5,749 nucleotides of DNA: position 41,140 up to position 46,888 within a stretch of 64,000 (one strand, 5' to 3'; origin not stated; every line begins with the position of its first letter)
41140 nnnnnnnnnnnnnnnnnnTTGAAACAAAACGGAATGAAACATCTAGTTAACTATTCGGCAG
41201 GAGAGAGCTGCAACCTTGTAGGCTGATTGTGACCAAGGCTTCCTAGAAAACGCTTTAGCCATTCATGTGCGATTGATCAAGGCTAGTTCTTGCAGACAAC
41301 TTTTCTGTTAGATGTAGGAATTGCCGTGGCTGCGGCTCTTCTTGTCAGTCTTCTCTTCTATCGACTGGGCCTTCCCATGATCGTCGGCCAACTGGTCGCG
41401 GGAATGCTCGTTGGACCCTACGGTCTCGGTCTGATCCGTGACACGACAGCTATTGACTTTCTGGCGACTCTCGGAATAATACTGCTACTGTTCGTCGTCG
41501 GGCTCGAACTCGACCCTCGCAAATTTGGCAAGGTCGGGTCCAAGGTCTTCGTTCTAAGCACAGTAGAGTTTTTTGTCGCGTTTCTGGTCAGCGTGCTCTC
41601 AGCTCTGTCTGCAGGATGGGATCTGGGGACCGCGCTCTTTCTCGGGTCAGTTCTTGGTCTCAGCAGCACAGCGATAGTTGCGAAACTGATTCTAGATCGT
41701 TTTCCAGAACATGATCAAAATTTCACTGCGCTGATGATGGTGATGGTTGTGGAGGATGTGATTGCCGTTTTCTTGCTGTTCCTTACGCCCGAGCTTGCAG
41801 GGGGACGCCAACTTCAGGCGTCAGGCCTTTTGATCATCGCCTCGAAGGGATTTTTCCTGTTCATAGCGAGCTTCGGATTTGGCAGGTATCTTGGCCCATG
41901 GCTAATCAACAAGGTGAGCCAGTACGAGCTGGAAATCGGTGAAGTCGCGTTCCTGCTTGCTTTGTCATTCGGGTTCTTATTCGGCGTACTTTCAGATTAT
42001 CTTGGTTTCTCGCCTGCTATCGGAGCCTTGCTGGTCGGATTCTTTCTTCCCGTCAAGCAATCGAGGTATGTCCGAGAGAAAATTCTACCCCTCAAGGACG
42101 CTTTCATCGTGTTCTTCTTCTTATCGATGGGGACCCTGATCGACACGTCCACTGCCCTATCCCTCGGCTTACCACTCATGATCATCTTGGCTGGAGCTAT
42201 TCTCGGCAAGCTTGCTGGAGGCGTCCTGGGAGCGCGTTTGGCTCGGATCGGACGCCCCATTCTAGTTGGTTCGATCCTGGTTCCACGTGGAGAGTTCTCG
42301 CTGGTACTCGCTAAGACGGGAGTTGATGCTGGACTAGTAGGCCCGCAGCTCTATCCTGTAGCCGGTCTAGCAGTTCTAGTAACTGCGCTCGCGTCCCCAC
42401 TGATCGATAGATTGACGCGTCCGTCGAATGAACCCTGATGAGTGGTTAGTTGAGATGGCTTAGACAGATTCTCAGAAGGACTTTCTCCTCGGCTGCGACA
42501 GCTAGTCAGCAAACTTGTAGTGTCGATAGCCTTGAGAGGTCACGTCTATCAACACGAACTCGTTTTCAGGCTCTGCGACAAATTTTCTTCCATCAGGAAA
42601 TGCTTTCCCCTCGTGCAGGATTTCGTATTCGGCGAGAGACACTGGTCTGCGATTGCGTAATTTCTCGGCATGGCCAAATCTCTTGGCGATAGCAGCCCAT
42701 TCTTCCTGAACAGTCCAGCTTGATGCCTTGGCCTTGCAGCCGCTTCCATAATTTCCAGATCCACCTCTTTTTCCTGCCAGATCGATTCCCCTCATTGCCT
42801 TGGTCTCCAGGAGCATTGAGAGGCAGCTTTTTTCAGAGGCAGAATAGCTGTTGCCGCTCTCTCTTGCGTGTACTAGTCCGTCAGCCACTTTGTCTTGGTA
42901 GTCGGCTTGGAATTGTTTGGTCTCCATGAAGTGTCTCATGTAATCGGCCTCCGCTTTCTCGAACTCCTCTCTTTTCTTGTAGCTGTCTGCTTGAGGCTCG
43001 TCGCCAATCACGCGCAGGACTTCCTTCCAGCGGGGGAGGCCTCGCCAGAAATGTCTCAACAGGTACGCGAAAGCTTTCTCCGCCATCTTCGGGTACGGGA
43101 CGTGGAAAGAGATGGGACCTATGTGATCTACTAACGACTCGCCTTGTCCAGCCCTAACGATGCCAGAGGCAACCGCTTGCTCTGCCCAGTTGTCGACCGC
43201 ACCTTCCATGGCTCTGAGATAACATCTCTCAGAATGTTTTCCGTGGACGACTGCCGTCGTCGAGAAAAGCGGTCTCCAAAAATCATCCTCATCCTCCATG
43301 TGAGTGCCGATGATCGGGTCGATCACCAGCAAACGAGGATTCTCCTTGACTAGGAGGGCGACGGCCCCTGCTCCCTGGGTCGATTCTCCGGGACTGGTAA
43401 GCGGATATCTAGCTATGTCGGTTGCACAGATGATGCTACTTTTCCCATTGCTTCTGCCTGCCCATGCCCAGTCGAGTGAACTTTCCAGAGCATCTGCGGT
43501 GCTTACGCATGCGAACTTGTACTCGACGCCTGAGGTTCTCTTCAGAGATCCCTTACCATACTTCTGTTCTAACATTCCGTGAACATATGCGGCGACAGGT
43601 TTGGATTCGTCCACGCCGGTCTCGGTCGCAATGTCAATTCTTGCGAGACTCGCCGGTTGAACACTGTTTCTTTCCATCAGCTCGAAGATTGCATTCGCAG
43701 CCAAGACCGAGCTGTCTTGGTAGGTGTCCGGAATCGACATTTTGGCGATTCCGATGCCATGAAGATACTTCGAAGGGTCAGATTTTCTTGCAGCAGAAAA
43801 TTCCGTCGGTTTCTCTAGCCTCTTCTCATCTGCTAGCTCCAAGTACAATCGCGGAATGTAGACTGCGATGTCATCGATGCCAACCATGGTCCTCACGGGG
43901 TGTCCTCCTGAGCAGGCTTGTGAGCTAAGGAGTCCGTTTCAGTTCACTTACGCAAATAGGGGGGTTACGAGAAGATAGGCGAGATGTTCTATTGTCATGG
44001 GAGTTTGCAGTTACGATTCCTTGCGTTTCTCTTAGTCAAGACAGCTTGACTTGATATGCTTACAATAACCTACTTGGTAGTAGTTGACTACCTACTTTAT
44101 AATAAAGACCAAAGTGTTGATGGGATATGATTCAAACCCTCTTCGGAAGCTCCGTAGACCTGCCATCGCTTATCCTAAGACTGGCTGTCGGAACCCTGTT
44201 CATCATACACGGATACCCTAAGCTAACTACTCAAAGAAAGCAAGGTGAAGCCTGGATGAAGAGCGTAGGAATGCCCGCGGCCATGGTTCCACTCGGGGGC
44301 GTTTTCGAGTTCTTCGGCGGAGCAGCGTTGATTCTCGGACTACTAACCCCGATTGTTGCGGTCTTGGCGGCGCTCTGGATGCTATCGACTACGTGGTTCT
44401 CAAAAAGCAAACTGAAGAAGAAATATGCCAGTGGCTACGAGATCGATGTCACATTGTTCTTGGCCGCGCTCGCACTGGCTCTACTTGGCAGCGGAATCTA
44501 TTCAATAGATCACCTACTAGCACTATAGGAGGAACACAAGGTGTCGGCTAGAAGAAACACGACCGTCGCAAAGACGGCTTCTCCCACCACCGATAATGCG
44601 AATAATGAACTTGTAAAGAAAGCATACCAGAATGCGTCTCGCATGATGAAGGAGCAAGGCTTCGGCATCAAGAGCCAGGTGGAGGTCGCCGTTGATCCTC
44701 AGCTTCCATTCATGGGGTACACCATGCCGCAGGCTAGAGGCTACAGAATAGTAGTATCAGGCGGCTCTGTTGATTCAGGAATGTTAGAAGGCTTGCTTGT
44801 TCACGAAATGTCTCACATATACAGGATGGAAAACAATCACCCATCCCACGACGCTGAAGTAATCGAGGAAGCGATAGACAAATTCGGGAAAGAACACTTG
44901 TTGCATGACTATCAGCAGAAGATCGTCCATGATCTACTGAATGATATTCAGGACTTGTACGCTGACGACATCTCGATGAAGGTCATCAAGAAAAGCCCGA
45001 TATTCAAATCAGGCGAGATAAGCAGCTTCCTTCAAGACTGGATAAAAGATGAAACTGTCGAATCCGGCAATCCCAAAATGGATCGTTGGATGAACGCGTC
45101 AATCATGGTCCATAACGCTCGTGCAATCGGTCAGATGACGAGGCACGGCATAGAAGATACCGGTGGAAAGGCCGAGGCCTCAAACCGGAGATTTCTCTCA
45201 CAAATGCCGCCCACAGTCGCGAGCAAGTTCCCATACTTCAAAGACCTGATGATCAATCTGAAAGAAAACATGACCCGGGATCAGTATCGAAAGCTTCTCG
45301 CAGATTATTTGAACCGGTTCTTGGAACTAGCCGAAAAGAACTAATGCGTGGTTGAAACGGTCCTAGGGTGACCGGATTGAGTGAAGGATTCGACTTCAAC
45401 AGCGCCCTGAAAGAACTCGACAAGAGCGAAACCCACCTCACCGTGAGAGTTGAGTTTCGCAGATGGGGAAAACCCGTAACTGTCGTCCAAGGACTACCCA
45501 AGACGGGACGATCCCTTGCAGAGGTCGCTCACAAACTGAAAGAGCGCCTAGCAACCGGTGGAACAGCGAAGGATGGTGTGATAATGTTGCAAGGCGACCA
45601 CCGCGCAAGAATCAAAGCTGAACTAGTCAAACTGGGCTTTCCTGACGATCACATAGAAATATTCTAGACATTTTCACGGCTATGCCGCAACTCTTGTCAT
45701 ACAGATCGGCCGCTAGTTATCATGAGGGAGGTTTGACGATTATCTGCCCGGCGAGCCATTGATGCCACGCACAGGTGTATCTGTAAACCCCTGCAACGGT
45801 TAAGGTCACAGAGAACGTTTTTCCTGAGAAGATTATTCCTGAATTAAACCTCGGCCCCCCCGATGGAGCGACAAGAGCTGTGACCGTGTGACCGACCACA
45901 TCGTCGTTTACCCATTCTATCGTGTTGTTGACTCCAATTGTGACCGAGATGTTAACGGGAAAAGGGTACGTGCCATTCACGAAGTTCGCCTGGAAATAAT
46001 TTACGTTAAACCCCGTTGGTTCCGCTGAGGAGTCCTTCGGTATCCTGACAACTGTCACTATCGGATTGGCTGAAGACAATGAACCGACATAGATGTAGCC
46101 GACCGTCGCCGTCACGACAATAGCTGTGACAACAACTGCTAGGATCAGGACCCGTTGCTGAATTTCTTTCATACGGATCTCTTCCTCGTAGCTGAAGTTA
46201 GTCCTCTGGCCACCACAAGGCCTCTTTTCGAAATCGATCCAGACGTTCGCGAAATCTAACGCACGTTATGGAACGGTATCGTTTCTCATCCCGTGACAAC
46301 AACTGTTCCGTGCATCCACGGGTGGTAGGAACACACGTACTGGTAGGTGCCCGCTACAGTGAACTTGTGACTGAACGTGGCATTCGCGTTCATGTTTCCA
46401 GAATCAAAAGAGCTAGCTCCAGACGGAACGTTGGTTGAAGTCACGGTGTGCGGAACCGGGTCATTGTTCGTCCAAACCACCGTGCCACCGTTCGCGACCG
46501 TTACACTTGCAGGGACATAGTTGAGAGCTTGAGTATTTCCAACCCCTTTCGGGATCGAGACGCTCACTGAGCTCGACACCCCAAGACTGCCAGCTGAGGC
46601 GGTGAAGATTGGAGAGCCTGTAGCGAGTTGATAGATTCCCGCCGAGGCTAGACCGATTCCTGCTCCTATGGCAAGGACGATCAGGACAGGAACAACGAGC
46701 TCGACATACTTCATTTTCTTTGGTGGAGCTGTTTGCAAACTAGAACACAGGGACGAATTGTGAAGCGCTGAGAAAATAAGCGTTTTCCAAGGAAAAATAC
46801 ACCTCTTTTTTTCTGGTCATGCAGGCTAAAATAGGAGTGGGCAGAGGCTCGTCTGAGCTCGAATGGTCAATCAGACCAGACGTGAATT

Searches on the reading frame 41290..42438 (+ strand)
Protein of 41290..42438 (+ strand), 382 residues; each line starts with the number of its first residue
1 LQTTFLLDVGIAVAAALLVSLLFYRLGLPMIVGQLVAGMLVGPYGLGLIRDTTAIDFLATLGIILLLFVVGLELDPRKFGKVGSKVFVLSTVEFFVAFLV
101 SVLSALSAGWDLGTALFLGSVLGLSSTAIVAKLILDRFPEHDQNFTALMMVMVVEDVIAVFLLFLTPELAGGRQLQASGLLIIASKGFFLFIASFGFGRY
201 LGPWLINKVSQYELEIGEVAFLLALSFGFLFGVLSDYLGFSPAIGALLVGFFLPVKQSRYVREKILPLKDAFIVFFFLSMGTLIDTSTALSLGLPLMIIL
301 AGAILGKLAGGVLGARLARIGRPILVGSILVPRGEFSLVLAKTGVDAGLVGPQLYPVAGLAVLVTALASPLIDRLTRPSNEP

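Call 53: search_protein_families(library=pfam, proteins=[window:41290-42438:+], max_evalue=0.00001)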
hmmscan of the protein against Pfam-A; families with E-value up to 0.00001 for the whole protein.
window:41290-42438:+ (382 aa): 1 family
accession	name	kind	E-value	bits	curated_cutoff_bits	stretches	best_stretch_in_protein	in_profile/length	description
PF00999.27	Na_H_Exchanger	-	7.3e-54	183.5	26.2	1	14-371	2-372/375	Sodium/hydrogen exchanger, transmembrane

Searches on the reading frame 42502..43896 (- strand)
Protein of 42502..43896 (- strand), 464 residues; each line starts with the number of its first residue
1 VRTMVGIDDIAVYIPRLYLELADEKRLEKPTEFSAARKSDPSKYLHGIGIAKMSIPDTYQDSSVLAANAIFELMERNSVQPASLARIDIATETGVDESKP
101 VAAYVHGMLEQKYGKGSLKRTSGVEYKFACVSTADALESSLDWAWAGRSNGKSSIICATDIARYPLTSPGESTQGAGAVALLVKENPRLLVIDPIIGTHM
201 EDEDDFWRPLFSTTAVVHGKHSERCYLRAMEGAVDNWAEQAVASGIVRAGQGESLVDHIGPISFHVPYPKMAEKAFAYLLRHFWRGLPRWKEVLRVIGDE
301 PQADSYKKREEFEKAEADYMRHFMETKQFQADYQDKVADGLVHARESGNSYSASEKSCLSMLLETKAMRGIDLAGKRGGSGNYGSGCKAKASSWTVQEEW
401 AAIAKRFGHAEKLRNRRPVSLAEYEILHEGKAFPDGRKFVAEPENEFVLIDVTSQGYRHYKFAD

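Call 53: search_protein_families(library=pfam, proteins=[window:42502-43896:-], max_evalue=0.00001)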
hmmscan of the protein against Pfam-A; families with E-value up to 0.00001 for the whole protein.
window:42502-43896:- (464 aa): 2 families
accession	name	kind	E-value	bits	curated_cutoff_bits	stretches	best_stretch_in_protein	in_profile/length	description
PF08540.16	HMG_CoA_synt_C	-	1e-22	81.5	25.1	1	191-425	2-235/280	Hydroxymethylglutaryl-coenzyme A synthase C terminal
PF01154.23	HMG_CoA_synt_N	-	2.2e-18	67.2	25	1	5-184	5-170/174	Hydroxymethylglutaryl-coenzyme A synthase N terminal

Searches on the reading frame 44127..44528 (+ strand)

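Call 53: search_protein_families(library=pfam, proteins=[window:44127-44528:+], max_evalue=0.00001)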
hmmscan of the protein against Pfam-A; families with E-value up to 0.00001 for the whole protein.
window:44127-44528:+ (133 aa): 2 families
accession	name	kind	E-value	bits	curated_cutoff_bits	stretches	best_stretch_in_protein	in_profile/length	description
PF07681.17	DoxX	-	8.1e-18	65.3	23.6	1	15-91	3-82/85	DoxX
PF13564.11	DoxX_2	-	5e-06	27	26.3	1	17-86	2-71/103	DoxX-like family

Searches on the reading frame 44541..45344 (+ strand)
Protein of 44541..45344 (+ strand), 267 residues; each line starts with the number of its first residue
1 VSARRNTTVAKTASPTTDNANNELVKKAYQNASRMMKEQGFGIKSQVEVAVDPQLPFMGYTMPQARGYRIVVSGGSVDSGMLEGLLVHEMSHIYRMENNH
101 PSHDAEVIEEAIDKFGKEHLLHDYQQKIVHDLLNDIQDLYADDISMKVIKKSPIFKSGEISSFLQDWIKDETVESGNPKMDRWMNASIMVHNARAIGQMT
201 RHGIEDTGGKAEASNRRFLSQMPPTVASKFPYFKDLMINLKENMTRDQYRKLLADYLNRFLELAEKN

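Call 53: search_protein_families(library=pfam, proteins=[window:44541-45344:+], max_evalue=0.00001)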
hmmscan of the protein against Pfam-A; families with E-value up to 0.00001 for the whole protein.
window:44541-45344:+ (267 aa): 1 family
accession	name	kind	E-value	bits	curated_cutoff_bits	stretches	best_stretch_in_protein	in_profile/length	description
PF19093.5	DUF5781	-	4.8e-13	49.6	25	1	40-258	24-239/243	Family of unknown function (DUF5781)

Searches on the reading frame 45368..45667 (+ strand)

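Call 53: search_protein_families(library=pfam, proteins=[window:45368-45667:+], max_evalue=0.00001)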
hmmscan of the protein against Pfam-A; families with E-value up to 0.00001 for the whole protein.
window:45368-45667:+ (99 aa): 1 family
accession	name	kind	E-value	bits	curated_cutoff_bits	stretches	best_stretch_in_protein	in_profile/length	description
PF01253.27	SUI1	-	3.7e-18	66.2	25.5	1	23-92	4-77/77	Translation initiation factor SUI1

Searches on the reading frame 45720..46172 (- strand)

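Call 53: search_protein_families(library=pfam, proteins=[window:45720-46172:-], max_evalue=0.00001)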
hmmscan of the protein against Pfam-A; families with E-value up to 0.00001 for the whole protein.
window:45720-46172:- (150 aa): 1 family
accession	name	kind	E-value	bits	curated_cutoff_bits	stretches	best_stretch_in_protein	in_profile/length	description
PF00127.26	Copper-bind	-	5.6e-06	27.1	21.2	0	76-147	18-99/99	Copper binding proteins, plastocyanin/azurin family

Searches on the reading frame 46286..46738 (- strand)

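Call 53: search_protein_families(library=pfam, proteins=[window:46286-46738:-], max_evalue=0.00001)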
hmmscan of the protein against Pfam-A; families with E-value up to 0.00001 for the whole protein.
window:46286-46738:- (150 aa): 2 families
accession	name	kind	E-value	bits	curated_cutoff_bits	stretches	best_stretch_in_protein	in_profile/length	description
PF00127.26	Copper-bind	-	1e-11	45.6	21.2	1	68-148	8-98/99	Copper binding proteins, plastocyanin/azurin family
PF13473.12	Cupredoxin_1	-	1.5e-06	28.6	27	1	73-148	31-104/104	Cupredoxin-like domain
